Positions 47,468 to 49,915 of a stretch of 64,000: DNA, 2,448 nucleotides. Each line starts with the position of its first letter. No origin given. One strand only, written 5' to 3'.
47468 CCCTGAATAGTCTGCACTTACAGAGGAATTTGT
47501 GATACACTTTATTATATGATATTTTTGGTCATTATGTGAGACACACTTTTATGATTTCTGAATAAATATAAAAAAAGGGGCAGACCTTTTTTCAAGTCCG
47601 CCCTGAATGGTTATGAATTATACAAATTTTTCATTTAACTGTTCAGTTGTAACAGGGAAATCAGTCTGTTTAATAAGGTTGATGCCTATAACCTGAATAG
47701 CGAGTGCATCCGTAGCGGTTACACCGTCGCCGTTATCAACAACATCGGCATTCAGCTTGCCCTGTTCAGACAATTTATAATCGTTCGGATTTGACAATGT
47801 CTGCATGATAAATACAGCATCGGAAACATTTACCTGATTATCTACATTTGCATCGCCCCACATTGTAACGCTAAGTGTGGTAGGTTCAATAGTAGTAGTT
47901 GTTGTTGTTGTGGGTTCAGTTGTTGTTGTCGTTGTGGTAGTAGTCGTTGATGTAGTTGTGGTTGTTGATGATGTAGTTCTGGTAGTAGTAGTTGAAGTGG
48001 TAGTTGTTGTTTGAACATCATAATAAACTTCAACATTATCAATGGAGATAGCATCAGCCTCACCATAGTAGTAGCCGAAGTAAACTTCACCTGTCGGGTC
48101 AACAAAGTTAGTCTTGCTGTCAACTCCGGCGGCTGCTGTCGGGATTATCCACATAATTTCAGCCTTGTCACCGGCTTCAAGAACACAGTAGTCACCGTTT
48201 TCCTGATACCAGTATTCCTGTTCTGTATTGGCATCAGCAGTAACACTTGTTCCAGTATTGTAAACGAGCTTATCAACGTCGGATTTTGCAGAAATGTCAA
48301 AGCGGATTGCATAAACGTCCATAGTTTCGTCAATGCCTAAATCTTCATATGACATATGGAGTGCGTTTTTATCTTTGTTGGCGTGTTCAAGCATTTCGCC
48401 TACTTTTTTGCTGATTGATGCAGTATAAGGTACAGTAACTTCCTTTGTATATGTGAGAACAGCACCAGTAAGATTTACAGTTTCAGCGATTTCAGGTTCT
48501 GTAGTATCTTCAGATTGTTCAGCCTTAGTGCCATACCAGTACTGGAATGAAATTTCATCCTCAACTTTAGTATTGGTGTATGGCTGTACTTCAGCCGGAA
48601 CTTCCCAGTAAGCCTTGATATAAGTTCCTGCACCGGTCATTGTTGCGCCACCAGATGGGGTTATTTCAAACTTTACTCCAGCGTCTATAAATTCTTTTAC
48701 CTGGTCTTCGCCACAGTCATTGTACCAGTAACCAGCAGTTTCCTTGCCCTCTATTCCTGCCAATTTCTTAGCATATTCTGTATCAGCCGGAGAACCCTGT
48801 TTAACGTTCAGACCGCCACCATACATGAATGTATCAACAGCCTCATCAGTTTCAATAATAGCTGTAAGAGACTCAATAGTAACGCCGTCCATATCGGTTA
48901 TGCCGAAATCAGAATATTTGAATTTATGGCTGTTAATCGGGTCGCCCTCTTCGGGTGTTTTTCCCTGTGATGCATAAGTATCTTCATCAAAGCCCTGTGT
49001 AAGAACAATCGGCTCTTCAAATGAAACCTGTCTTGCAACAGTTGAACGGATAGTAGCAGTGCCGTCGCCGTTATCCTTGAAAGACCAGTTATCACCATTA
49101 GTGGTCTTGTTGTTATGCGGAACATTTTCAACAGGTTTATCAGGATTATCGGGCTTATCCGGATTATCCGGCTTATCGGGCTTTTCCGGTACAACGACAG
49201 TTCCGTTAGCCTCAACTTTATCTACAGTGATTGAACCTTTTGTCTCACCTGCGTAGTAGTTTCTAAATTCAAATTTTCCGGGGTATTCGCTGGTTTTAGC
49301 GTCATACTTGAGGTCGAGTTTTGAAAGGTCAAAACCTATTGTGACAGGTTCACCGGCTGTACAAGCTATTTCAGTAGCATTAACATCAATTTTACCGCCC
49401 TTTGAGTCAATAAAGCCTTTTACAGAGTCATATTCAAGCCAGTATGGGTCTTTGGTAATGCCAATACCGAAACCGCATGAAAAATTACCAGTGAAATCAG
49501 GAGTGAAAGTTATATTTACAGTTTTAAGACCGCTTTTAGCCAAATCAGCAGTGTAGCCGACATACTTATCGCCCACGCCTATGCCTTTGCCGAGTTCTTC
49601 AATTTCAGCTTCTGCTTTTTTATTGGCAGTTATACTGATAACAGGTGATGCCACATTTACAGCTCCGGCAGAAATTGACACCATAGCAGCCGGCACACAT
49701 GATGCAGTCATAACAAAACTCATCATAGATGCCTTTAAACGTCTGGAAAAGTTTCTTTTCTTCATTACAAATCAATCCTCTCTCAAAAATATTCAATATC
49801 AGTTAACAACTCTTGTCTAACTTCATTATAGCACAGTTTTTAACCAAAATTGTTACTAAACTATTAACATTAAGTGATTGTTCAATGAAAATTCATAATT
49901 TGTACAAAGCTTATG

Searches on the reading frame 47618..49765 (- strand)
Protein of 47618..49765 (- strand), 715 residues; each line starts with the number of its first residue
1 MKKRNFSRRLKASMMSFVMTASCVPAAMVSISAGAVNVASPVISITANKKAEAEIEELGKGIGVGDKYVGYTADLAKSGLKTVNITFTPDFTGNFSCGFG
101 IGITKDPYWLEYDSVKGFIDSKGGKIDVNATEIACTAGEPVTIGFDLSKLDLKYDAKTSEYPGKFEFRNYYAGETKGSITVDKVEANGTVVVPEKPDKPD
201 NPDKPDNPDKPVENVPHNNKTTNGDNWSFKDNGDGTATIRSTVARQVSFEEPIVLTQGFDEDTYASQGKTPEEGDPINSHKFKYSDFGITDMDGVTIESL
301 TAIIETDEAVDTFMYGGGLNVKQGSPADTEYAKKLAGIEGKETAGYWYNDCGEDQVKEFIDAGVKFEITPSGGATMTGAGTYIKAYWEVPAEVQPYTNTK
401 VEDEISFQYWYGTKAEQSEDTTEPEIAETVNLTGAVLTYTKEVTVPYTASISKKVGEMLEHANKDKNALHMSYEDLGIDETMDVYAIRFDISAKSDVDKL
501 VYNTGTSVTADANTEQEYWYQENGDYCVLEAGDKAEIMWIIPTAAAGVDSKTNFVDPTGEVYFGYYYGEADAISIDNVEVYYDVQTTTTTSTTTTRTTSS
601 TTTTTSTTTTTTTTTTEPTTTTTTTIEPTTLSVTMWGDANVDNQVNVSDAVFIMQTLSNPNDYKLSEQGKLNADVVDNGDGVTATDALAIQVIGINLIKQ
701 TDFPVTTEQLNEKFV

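Call 75: search_protein_families(library=pfam, proteins=[window:47618-49765:-], max_evalue=0.001)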
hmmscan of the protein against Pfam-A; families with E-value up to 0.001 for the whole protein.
window:47618-49765:- (715 aa): 2 families
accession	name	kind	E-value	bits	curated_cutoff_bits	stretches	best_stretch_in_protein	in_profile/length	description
PF18522.7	DUF5620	-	9e-53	178.2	25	3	275-432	2-114/120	Domain of unknown function (DUF5620)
PF01456.22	Mucin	-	8.1e-05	23.1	34.7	1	585-629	48-93/143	Mucin-like glycoprotein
